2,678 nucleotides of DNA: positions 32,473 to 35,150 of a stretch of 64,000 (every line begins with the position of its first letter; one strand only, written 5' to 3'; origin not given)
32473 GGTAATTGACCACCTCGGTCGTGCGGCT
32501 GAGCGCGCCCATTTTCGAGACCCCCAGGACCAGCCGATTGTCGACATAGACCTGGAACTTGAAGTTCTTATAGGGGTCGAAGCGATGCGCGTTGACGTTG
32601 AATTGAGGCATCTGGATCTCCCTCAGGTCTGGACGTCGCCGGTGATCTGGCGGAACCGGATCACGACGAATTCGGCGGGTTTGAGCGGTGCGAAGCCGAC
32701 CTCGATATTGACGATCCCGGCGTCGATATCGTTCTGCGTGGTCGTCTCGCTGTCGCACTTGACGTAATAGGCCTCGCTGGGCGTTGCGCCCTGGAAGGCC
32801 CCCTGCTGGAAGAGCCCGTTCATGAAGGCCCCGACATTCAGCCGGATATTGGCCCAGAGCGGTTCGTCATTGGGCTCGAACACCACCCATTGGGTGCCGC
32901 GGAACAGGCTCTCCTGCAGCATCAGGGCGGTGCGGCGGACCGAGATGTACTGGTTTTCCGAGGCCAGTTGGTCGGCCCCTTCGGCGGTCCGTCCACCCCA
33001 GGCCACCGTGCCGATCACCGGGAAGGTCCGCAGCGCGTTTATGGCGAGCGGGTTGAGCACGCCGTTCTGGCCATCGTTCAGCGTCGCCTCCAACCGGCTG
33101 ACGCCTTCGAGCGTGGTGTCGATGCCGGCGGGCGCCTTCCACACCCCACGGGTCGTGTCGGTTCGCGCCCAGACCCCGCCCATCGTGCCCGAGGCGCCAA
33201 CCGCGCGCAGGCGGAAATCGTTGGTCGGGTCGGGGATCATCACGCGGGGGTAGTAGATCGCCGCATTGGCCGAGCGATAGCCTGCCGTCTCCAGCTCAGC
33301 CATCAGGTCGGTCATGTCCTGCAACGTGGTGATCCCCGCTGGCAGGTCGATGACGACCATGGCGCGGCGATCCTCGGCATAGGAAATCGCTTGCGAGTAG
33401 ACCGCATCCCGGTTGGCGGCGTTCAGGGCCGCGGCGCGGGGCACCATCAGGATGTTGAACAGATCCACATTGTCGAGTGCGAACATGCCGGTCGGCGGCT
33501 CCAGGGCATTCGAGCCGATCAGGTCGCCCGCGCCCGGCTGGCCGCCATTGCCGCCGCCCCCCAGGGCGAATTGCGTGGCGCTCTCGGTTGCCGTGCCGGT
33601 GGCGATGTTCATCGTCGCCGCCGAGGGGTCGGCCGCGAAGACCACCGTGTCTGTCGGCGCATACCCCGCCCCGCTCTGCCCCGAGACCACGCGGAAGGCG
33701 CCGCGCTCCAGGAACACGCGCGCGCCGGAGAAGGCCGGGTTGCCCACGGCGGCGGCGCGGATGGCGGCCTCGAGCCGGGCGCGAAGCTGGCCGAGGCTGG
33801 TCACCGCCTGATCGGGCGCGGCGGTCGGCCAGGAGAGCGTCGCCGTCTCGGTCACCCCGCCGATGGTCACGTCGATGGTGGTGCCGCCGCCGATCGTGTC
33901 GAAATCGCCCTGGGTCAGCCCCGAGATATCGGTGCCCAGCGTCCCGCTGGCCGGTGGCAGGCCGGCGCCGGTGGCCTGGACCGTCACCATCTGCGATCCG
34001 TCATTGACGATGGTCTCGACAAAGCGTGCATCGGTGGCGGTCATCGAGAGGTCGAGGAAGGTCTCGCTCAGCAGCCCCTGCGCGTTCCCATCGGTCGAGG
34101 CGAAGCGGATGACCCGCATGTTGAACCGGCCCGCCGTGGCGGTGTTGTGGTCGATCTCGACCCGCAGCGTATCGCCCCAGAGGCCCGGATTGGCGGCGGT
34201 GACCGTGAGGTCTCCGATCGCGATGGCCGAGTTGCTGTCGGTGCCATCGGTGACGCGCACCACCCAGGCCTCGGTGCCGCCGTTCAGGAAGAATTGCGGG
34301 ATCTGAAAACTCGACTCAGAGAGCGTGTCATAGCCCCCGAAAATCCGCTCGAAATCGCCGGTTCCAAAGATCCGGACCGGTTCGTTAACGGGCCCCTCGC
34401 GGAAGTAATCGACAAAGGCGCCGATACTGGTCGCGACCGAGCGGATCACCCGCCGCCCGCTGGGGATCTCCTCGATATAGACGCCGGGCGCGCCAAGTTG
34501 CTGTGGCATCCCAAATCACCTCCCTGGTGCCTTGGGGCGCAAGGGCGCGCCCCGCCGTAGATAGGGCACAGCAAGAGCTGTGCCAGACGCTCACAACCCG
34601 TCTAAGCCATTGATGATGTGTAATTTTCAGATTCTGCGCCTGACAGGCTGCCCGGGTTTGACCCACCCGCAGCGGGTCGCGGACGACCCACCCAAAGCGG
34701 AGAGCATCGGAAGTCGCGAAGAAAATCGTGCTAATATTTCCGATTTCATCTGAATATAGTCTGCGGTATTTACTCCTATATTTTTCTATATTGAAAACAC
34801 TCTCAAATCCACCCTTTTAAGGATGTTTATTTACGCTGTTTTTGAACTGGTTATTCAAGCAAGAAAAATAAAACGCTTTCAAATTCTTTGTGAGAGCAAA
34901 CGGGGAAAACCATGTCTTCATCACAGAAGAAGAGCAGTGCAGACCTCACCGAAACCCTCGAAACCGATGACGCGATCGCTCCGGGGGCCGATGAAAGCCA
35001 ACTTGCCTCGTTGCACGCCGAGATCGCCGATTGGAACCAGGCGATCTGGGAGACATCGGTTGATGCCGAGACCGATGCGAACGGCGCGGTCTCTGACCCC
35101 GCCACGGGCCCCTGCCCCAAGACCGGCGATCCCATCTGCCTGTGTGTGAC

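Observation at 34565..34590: Textbook sigma54 -24/-12 promoter directly upstream of the eCIS sheath gene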

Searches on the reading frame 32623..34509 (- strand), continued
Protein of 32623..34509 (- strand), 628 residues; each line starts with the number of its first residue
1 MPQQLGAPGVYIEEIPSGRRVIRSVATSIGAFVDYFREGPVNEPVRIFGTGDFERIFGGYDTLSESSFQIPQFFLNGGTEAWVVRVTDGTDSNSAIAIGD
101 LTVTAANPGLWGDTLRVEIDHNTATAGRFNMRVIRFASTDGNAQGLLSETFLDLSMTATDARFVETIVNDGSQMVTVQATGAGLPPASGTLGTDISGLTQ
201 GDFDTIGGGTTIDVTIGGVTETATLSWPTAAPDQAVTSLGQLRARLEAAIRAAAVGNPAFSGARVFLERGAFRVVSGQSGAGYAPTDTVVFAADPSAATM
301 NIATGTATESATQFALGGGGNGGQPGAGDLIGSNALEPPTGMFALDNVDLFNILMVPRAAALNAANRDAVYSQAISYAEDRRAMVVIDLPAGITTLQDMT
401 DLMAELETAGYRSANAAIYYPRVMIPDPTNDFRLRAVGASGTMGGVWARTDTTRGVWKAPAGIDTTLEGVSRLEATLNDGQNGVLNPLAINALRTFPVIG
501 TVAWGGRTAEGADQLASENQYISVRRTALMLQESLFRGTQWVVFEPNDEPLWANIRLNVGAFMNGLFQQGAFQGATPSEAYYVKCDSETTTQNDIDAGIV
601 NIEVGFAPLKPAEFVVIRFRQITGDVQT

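Call 22: find_encoding_contigs(protein=P0019, flank=10000, max_places=1)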
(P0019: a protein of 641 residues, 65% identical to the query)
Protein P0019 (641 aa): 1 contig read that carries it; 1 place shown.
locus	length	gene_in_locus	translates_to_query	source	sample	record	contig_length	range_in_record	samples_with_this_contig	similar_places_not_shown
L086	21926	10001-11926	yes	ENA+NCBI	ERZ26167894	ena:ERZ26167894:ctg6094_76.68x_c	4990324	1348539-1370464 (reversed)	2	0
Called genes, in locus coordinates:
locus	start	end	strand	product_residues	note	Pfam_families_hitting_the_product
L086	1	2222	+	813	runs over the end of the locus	PF00456:Transketolase_N, PF13292:DXP_synthase_N (weak), PF02779:Transket_pyr (weak)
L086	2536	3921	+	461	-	PF05697:Trigger_N, PF00254:FKBP_C, PF05698:Trigger_C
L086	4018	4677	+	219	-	PF00574:CLP_protease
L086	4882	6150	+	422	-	PF06689:zf-C4_ClpX, PF01078:Mg_chelatase (faint), PF05496:RuvB_N (faint), PF00004:AAA, PF07724:AAA_2, PF07728:AAA_5 (weak), PF10431:ClpB_D2-small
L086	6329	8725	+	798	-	PF02190:LON_substr_bdg, PF08298:AAA_PrkA (weak), PF07728:AAA_5, PF00004:AAA, PF22667:Lon_lid, PF05362:Lon_C, PF13541:ChlI (weak)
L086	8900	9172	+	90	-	PF00216:Bac_DNA_binding, PF18291:HU-HIG (weak)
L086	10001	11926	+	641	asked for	PF04984:Phage_sheath_1 (weak), PF17482:Phage_sheath_1C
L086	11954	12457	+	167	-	PF06841:Phage_T4_gp19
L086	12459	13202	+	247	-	-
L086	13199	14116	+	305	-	-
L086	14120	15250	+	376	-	PF14065:Pvc16_N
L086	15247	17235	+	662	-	PF00004:AAA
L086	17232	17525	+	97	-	-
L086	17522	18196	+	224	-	-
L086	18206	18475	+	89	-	-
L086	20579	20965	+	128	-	PF04965:GPW_gp25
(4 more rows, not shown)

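Call 23: find_encoding_contigs(protein=P0012, flank=10000, max_places=1)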
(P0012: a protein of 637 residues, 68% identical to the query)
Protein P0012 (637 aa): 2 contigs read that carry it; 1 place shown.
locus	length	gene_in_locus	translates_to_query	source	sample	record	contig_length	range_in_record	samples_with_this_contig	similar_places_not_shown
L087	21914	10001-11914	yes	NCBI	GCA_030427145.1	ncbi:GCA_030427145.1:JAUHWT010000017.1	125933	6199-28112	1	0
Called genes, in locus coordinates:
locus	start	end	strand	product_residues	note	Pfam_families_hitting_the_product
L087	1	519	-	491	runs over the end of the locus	PF00144:Beta-lactamase, PF07930:DAP_B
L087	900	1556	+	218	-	PF00005:ABC_tran, PF13304:AAA_21 (faint)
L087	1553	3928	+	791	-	PF02687:FtsX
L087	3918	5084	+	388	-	PF07143:AttH, PF17186:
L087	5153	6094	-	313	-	PF02195:ParB_N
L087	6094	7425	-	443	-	PF01656:CbiA, PF09140:MipZ (faint), PF13614:AAA_31 (weak)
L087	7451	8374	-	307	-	PF21984:DnaD_N (faint), PF12802:MarR_2 (weak), PF13730:HTH_36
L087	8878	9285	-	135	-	PF01850:PIN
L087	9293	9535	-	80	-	PF02604:PhdYeFM_antitox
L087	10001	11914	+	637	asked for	PF17482:Phage_sheath_1C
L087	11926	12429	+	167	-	PF06841:Phage_T4_gp19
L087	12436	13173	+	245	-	-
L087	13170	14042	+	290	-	-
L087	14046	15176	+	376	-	PF14065:Pvc16_N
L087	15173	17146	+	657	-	PF00004:AAA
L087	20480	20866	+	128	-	PF04965:GPW_gp25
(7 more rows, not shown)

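Call 41: find_related_loci(query=window:32623-34509:-, collection=metagenome_contigs, flank=10000)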
Query window:32623-34509:- (628 aa) in metagenome_contigs; peptide patterns used: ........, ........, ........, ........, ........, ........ (x = any residue, [..] = any of these).
167 stretches matched a pattern; 4 encode a relative of the query (tblastn E <= 1e-3); 4 distinct loci.
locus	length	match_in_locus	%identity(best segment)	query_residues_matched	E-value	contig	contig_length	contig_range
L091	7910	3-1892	68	9-628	0e+0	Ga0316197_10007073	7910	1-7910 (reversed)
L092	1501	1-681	81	401-627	4e-131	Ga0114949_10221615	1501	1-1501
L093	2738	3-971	41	313-622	7e-63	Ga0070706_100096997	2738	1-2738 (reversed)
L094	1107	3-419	58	490-628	2e-49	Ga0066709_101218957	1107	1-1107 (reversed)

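Call 42: find_encoding_contigs(protein=P0006, flank=3000, max_places=1)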
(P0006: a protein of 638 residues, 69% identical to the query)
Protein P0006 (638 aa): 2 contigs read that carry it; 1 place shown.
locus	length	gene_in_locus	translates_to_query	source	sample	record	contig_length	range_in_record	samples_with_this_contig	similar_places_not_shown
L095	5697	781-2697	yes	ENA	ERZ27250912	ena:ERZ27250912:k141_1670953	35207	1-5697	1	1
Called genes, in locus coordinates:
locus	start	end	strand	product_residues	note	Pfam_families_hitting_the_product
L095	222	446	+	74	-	PF03050:DDE_Tnp_IS66, PF13817:DDE_Tnp_IS66_C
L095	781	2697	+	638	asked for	PF04984:Phage_sheath_1, PF17482:Phage_sheath_1C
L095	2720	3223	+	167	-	PF06841:Phage_T4_gp19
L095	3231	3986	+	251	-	-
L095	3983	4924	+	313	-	-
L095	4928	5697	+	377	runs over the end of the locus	PF14065:Pvc16_N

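Call 43: find_encoding_contigs(protein=P0009, flank=3000, max_places=1)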
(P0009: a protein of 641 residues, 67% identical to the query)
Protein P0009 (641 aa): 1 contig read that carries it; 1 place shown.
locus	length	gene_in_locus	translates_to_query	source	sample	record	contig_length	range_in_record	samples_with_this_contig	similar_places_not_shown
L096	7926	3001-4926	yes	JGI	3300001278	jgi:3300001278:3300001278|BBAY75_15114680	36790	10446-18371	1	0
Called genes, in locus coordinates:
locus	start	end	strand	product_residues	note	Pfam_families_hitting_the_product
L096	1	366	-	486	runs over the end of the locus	PF00884:Sulfatase, PF16347:SGSH_C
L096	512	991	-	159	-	PF00248:Aldo_ket_red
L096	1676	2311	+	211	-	PF02397:Bac_transf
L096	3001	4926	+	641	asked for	PF04984:Phage_sheath_1 (weak), PF17482:Phage_sheath_1C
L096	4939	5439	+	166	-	PF06841:Phage_T4_gp19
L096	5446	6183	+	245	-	-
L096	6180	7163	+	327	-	-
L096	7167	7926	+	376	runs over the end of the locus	PF14065:Pvc16_N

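Call 44: find_encoding_contigs(protein=P0010, flank=3000, max_places=1)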
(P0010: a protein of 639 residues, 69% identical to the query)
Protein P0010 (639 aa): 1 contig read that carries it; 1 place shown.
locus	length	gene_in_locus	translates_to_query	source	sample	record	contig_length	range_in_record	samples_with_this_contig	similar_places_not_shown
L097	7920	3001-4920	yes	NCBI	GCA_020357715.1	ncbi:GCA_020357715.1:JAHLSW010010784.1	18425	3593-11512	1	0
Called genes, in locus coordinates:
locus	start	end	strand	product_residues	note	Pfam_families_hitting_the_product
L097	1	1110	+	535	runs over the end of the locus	PF12450:vWF_A, PF00092:VWA, PF13519:VWA_2, PF13768:VWA_3, PF12034:YfbK_C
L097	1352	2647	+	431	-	PF13699:eCIS_core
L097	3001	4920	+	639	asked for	PF17482:Phage_sheath_1C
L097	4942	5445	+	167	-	PF06841:Phage_T4_gp19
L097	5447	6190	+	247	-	-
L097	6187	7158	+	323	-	-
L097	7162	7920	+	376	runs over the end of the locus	PF14065:Pvc16_N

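Call 45: find_encoding_contigs(protein=P0003, flank=3000, max_places=1)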
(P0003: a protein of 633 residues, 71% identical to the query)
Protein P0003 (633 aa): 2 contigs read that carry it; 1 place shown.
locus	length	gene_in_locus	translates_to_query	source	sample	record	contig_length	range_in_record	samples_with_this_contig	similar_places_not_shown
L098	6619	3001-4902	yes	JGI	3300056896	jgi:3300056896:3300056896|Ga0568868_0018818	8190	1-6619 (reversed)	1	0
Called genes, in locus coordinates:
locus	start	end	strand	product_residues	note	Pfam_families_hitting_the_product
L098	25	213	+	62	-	-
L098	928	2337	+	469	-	PF00158:Sigma54_activat, PF14532:Sigma54_activ_2, PF07728:AAA_5, PF25601:AAA_lid_14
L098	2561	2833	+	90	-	-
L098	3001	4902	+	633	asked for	PF04984:Phage_sheath_1 (weak), PF17482:Phage_sheath_1C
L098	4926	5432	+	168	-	PF06841:Phage_T4_gp19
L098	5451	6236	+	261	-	-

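Call 57: search_protein_families(library=ncbifam, proteins=[window:32623-34509:-, L098:2561-2833:+, L077:9650-9964:+], max_evalue=0.01)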
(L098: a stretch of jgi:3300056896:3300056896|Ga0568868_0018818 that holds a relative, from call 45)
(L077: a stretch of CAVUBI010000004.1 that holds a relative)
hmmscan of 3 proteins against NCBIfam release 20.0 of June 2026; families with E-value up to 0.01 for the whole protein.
window:32623-34509:- (628 aa): 0 families

L098:2561-2833:+ (90 aa): 0 families

L077:9650-9964:+ (104 aa): 1 family
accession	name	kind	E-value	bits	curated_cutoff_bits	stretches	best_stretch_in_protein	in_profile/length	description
TIGR04529.1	MTB_hemophore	subfamily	0.0048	17.7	32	1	8-66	19-74/77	hemophore-related protein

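Call 58: search_protein_families(library=pfam, proteins=[L098:2561-2833:+, L077:9650-9964:+, L021:9672-9971:+, L071:9677-9958:+, L011:9672-9977:+], max_evalue=0.1)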
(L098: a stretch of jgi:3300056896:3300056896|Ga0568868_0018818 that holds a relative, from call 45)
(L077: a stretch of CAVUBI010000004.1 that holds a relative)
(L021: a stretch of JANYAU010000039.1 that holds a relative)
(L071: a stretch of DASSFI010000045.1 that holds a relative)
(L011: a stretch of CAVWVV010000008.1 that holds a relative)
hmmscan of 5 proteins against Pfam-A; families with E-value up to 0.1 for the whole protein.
L098:2561-2833:+ (90 aa): 4 families
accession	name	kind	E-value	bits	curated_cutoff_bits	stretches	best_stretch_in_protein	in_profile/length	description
PF20024.5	DUF6432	-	0.019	15.7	29.6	1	12-64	17-63/97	Family of unknown function (DUF6432)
PF20572.3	DUF6781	-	0.036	14.3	27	1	36-63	83-110/213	Family of unknown function (DUF6781)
PF12802.13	MarR_2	-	0.067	13.8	27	0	45-61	36-52/61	MarR family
PF01475.25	FUR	-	0.07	13.7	23.1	1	11-76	12-76/121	Ferric uptake regulator family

L077:9650-9964:+ (104 aa): 2 families
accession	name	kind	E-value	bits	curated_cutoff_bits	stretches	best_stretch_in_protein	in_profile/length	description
PF16525.10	MHB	-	0.024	15.3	27.4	1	24-66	37-76/77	Haemophore, haem-binding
PF17937.6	TetR_C_28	-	0.076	13.8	26.4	1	26-82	14-69/96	Tetracyclin repressor-like, C-terminal domain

L021:9672-9971:+ (99 aa): 0 families

L071:9677-9958:+ (93 aa): 0 families

L011:9672-9977:+ (101 aa): 2 families
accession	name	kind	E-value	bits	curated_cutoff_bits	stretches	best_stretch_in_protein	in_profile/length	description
PF12802.13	MarR_2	-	0.029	15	27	0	53-73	38-58/61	MarR family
PF13463.12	HTH_27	-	0.084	13.6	22.2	0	52-78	35-63/68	Winged helix DNA-binding domain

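Call 72: search_dna_similar(query=window:32623-34509:-, collection=plasmids, mode=protein, max_rows=25)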
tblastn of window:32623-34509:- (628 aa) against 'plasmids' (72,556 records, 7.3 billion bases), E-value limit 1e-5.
Records with a match: 134; places in all: 231; records where one place covers at least 80% of the query: 2.
Best place of each record, by identity: <60% 134.
By first word of the organism name: Streptomyces 33; Serratia 32; Deinococcus 6; Paracoccus 5; Ensifer 4; Enterobacter 4; Chromobacterium 4; Cereibacter 3; Rhodovulum 3; Mycetohabitans 3; and 29 more.
By predicted mobility (MOB-suite, as given by PLSDB): non-mobilizable 76; conjugative 43; mobilizable 15.
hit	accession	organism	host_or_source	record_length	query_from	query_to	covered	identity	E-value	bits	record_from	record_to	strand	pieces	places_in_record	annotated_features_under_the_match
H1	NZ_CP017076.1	Novosphingobium resinovorum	single cell,soil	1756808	1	624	84%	45.6%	2e-94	438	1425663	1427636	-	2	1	none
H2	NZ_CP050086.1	Rhizobium leguminosarum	Trifolium pratense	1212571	1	628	74%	50.6%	1e-98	447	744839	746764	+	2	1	record has no annotation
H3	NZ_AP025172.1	Cupriavidus sp. P-10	-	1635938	1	628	75%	45.6%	1e-83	396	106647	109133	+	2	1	none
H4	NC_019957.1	Mycobacterium sp. JS623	-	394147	1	623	75%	45.0%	6e-80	397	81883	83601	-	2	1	phage tail sheath C-terminal domain-containing protein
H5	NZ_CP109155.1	Streptomyces europaeiscabiei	-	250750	1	623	76%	43.8%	4e-82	369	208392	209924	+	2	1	phage tail sheath C-terminal domain-containing protein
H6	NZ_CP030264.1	Ensifer adhaerens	Zea mays,whole organism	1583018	1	622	64%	47.6%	2e-79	378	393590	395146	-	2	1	none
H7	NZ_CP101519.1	Ensifer adhaerens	cell cuture,rhizosphere soil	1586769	1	622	64%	47.6%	2e-79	378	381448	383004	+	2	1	none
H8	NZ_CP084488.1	Ensifer adhaerens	cellculture,soil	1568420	1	622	64%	47.4%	6e-79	377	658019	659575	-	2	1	none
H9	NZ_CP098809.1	Ensifer adhaerens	whole organism,soil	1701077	1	622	64%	47.1%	2e-78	376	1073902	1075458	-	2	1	none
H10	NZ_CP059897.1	Ciceribacter thiooxidans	mixed culture,soil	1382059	1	622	64%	46.9%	4e-78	371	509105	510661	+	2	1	none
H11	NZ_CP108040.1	Streptomyces sp. NBC_00299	-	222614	4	622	75%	37.7%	1e-62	298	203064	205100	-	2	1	phage tail sheath C-terminal domain-containing protein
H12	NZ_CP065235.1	Streptomyces clavuligerus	cell culture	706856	1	624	75%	37.3%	6e-53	264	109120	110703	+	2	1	phage tail sheath subtilisin-like domain-containing protein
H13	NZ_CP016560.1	Streptomyces clavuligerus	-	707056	1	624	75%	37.3%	6e-53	264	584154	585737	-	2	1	phage tail sheath subtilisin-like domain-containing protein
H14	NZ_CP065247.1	Streptomyces clavuligerus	cell culture,lab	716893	1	624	75%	37.3%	6e-53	264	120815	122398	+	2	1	phage tail sheath subtilisin-like domain-containing protein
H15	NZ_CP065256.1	Streptomyces clavuligerus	cell culture,lab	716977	1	624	75%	37.3%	6e-53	264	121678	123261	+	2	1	phage tail sheath subtilisin-like domain-containing protein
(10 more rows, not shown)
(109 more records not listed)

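Call 73: get_annotated_region(hit=H2, flank=20000)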
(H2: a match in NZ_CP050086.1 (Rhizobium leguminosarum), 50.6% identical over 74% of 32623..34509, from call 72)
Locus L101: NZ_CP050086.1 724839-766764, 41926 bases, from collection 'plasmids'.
description: Rhizobium leguminosarum bv. trifolii strain 23B plasmid pRL23b7, complete sequence
organism: Rhizobium leguminosarum (NCBI taxid 386)
taxonomy: Bacteria; Pseudomonadota; Alphaproteobacteria; Hyphomicrobiales; Rhizobiaceae; Rhizobium; Rhizobium leguminosarum
host: -; source: Trifolium pratense; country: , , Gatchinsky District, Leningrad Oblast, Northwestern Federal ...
typing (MOB-suite, as given by PLSDB): conjugative; relaxase MOBQ; mating-pair formation MPF_T
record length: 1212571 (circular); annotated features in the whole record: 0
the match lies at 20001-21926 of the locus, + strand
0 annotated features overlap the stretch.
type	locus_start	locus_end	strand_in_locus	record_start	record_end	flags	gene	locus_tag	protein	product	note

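Call 74: get_annotated_region(hit=H3, flank=20000)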
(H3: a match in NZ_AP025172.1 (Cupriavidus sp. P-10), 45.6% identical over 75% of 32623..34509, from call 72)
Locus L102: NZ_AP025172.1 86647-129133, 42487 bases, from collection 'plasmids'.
description: Cupriavidus sp. P-10 plasmid pMTS1, complete sequence
organism: Cupriavidus sp. P-10 (NCBI taxid 2027911)
taxonomy: Bacteria; Pseudomonadota; Betaproteobacteria; Burkholderiales; Burkholderiaceae; Cupriavidus; Cupriavidus sp. P-10
host: -; source: -; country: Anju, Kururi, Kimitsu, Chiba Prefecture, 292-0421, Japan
typing (MOB-suite, as given by PLSDB): non-mobilizable
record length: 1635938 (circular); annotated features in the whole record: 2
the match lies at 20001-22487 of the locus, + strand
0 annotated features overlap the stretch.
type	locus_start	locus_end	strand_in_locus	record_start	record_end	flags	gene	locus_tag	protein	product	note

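Call 75: get_annotated_region(hit=H6, flank=20000)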
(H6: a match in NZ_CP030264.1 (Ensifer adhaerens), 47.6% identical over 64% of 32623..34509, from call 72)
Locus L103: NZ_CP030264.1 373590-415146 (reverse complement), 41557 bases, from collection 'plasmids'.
description: Ensifer adhaerens strain Corn53 plasmid AB, complete sequence
organism: Ensifer adhaerens (NCBI taxid 106592)
taxonomy: Bacteria; Pseudomonadota; Alphaproteobacteria; Hyphomicrobiales; Rhizobiaceae; Ensifer; Ensifer adhaerens
host: -; source: Zea mays,whole organism; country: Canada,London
typing (MOB-suite, as given by PLSDB): non-mobilizable; mating-pair formation MPF_T
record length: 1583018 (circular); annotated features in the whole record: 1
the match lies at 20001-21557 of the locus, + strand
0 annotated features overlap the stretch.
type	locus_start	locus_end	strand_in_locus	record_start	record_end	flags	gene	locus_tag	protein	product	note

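Call 76: get_annotated_region(hit=H1, flank=20000)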
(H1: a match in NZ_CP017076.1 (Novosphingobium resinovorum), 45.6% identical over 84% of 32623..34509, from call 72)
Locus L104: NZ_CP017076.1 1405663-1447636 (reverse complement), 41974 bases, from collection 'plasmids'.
description: Novosphingobium resinovorum strain SA1 plasmid pSA1
organism: Novosphingobium resinovorum (NCBI taxid 158500)
taxonomy: Bacteria; Pseudomonadota; Alphaproteobacteria; Sphingomonadales; Sphingomonadaceae; Novosphingobium; Novosphingobium resinovorum
host: -; source: single cell,soil; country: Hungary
typing (MOB-suite, as given by PLSDB): conjugative; relaxase MOBP; mating-pair formation MPF_T
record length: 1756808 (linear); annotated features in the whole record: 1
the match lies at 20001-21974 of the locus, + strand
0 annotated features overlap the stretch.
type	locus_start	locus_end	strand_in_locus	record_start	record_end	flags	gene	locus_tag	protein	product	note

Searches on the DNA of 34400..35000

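Call 79: search_rna_families(source=window, start=34400, end=35000, threshold=evalue, max_evalue=1)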
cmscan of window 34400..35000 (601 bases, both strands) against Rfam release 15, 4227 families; matches with E-value up to 1: 2.
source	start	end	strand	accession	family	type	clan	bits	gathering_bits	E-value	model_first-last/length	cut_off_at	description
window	34439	34552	-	RF01529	CC3552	Gene; sRNA;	-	20.9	50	0.4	1-106/106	no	Cauldobacter sRNA CC3552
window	34808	34905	+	RF00443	SNORA27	Gene; snRNA; snoRNA; HACA-box;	CL00032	20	64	0.42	1-127/127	no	Small nucleolar RNA SNORA27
